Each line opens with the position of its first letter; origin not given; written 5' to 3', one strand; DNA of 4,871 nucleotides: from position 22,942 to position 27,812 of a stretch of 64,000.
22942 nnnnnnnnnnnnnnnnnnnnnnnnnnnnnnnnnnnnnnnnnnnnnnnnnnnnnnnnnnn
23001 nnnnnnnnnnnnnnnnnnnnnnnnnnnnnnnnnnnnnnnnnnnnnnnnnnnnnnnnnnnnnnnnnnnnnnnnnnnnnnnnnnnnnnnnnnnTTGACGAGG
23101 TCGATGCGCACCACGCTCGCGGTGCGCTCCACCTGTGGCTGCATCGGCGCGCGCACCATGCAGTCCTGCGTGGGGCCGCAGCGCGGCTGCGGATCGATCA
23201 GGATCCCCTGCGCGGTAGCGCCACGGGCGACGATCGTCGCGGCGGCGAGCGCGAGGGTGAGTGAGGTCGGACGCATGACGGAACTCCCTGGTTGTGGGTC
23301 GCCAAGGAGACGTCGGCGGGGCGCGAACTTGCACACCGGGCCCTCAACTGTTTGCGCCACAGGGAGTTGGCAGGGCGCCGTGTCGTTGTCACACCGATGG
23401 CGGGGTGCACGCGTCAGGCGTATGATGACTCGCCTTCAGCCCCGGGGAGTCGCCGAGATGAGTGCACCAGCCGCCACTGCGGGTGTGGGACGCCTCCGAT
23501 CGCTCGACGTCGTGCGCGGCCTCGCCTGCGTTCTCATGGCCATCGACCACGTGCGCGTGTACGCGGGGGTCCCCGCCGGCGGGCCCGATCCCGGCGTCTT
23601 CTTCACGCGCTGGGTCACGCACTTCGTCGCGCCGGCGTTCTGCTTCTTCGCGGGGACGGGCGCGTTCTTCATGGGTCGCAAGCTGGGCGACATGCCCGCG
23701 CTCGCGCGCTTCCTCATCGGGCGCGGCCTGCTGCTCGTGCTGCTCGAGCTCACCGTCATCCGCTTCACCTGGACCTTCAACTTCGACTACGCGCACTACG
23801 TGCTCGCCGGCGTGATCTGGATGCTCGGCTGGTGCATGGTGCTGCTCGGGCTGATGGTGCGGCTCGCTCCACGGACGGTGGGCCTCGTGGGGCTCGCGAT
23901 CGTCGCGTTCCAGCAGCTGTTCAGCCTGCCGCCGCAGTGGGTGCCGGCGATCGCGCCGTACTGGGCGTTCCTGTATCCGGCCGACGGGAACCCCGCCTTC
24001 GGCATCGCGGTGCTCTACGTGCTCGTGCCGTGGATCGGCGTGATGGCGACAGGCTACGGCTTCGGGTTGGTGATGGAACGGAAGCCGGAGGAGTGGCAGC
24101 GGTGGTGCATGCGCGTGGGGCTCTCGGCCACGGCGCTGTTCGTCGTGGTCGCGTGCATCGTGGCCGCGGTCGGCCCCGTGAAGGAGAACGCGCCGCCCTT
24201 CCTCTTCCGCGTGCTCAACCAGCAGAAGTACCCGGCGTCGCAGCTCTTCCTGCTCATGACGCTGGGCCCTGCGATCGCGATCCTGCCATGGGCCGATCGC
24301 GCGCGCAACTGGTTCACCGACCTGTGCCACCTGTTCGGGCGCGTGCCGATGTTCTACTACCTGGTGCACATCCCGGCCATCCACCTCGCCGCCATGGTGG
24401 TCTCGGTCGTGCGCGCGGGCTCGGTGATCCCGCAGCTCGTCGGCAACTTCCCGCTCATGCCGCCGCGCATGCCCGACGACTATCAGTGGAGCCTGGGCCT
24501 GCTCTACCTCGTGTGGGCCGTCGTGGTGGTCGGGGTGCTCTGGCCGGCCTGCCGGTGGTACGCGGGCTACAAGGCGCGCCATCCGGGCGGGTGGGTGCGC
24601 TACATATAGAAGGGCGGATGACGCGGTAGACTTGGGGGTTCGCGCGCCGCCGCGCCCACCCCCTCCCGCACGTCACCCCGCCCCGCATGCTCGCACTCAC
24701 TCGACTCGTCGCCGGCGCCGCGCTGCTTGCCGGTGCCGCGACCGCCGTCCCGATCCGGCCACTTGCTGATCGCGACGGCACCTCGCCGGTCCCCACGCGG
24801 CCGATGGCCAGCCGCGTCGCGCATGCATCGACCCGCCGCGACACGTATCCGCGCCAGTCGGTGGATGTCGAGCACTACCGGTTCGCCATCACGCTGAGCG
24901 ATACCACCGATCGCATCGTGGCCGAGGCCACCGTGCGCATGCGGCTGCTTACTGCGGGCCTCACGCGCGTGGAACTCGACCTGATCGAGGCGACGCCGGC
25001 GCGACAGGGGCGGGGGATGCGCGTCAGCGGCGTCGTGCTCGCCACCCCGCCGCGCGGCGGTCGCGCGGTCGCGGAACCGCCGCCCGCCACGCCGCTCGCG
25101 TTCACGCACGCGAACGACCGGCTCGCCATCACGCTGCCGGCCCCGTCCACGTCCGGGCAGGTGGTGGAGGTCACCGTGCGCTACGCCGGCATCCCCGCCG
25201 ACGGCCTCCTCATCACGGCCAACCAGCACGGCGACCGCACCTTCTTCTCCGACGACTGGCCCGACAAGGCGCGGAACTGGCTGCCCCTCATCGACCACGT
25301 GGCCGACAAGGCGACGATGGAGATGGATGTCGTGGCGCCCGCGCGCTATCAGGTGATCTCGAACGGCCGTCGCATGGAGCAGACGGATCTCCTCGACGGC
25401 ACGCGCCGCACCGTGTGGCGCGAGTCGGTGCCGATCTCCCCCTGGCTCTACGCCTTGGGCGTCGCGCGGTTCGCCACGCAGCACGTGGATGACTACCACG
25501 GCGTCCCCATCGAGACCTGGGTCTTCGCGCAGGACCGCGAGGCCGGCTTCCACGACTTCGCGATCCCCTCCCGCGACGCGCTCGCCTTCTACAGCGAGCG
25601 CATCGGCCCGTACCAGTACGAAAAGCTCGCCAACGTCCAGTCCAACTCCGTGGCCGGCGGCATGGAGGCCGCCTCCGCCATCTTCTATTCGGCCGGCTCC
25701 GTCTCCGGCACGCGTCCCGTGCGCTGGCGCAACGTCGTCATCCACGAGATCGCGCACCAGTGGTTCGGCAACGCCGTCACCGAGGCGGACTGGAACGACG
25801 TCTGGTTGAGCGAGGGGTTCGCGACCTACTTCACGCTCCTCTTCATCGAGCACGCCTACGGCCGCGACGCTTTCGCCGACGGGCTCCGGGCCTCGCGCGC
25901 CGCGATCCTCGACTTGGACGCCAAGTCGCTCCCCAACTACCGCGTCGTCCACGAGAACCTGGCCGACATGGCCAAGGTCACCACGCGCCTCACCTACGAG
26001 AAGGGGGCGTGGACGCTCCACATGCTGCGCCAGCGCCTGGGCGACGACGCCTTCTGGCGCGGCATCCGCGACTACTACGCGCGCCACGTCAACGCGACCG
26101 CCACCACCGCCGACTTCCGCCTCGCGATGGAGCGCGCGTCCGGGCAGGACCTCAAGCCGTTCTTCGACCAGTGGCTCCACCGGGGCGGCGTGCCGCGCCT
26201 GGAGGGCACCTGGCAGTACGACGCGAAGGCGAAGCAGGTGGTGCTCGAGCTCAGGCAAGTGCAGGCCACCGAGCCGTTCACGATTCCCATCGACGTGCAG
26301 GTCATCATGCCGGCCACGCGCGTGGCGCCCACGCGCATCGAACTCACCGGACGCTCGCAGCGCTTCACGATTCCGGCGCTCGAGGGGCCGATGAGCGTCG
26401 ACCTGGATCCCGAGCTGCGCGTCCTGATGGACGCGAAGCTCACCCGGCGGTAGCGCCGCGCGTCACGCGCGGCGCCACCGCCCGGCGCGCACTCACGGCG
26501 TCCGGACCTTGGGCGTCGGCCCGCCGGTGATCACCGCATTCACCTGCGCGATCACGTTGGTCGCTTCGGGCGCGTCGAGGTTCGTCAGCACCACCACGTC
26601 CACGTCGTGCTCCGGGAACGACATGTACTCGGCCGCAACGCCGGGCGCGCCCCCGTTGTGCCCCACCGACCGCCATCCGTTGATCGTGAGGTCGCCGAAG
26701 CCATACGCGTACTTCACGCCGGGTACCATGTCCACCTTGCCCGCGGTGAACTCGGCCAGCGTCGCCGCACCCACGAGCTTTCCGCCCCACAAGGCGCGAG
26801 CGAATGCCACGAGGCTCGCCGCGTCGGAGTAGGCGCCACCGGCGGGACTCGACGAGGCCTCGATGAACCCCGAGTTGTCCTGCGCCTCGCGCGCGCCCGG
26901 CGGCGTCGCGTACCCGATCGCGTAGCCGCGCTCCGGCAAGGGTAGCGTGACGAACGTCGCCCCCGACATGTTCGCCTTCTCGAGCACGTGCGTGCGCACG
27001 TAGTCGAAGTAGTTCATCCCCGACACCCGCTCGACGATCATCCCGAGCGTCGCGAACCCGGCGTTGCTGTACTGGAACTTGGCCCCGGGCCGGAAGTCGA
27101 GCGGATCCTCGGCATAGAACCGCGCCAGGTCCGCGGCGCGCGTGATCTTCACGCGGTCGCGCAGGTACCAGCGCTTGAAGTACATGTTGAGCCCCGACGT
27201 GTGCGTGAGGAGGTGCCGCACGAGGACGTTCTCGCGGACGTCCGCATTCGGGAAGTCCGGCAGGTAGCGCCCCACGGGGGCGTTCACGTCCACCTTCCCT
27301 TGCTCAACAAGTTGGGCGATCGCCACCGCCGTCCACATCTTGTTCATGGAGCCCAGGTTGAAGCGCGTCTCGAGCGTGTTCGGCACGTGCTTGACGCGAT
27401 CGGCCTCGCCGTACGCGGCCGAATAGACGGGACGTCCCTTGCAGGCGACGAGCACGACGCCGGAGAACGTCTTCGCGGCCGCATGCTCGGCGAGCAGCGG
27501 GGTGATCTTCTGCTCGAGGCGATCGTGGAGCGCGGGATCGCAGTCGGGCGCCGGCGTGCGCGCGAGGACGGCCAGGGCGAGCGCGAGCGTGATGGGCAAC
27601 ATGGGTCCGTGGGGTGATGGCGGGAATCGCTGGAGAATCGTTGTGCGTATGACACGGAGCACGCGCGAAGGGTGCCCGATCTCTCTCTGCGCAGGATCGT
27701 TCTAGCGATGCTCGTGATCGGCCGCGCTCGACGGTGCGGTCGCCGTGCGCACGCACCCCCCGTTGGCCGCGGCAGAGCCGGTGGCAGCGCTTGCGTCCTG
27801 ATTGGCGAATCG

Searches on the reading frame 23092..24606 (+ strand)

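Call 80: search_protein_families(library=pfam, proteins=[window:23092-24606:+], max_evalue=0.001)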
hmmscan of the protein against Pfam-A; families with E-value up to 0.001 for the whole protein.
window:23092-24606:+ (505 aa): 2 families
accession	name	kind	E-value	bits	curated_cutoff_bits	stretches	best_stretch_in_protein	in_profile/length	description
PF07786.18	HGSNAT_cat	-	4.5e-13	49.7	22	1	134-336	1-192/222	Heparan-alpha-glucosaminide N-acetyltransferase, catalytic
PF01757.29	Acyl_transf_3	-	0.00033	20.3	31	0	136-479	2-320/326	Acyltransferase domain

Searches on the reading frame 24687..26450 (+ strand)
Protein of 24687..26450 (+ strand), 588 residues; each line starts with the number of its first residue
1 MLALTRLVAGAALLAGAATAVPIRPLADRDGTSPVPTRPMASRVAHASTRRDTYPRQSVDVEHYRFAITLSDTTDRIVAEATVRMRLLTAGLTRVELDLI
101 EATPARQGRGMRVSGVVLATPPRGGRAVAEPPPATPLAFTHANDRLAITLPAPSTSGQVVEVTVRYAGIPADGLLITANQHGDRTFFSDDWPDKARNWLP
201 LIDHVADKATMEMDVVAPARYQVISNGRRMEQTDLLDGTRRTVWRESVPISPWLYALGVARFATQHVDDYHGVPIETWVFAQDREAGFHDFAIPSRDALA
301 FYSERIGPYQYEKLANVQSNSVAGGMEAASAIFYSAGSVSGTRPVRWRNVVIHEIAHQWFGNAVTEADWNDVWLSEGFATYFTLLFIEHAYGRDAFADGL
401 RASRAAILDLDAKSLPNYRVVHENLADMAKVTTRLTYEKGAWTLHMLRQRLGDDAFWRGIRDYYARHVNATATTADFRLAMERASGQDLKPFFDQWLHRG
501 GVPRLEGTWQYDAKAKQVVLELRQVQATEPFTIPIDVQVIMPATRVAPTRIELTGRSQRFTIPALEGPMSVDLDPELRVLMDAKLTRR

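Call 80: search_protein_families(library=pfam, proteins=[window:24687-26450:+], max_evalue=0.001)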
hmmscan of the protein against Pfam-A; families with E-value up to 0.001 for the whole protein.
window:24687-26450:+ (588 aa): 3 families
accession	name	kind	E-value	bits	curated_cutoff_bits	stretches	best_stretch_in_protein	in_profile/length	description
PF01433.26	Peptidase_M1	-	3.6e-37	128.5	27.7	1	299-496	10-218/218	Peptidase family M1 domain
PF17900.6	Peptidase_M1_N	-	5.5e-09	36.8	25.8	1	142-253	68-185/186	Peptidase M1 N-terminal domain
PF11940.14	DUF3458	-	0.00029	21.6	28.6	1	501-566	1-75/95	Domain of unknown function (DUF3458) Ig-like fold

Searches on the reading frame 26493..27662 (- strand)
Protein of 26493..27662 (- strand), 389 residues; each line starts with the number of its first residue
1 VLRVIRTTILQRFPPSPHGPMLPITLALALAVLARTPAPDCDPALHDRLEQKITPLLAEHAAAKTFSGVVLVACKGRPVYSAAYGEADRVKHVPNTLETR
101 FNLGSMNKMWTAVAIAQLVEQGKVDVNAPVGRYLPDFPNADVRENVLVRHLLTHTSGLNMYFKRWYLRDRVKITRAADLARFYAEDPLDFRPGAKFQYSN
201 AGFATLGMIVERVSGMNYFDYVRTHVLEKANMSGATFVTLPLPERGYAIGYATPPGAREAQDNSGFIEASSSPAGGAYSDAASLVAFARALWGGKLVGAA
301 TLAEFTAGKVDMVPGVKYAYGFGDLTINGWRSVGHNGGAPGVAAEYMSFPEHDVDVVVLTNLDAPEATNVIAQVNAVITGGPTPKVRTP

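Call 80: search_protein_families(library=pfam, proteins=[window:26493-27662:-], max_evalue=0.001)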
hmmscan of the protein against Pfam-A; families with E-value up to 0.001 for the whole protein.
window:26493-27662:- (389 aa): 1 family
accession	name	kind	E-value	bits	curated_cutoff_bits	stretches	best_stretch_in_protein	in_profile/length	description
PF00144.29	Beta-lactamase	-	4e-57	194.3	27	1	63-367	12-315/329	Beta-lactamase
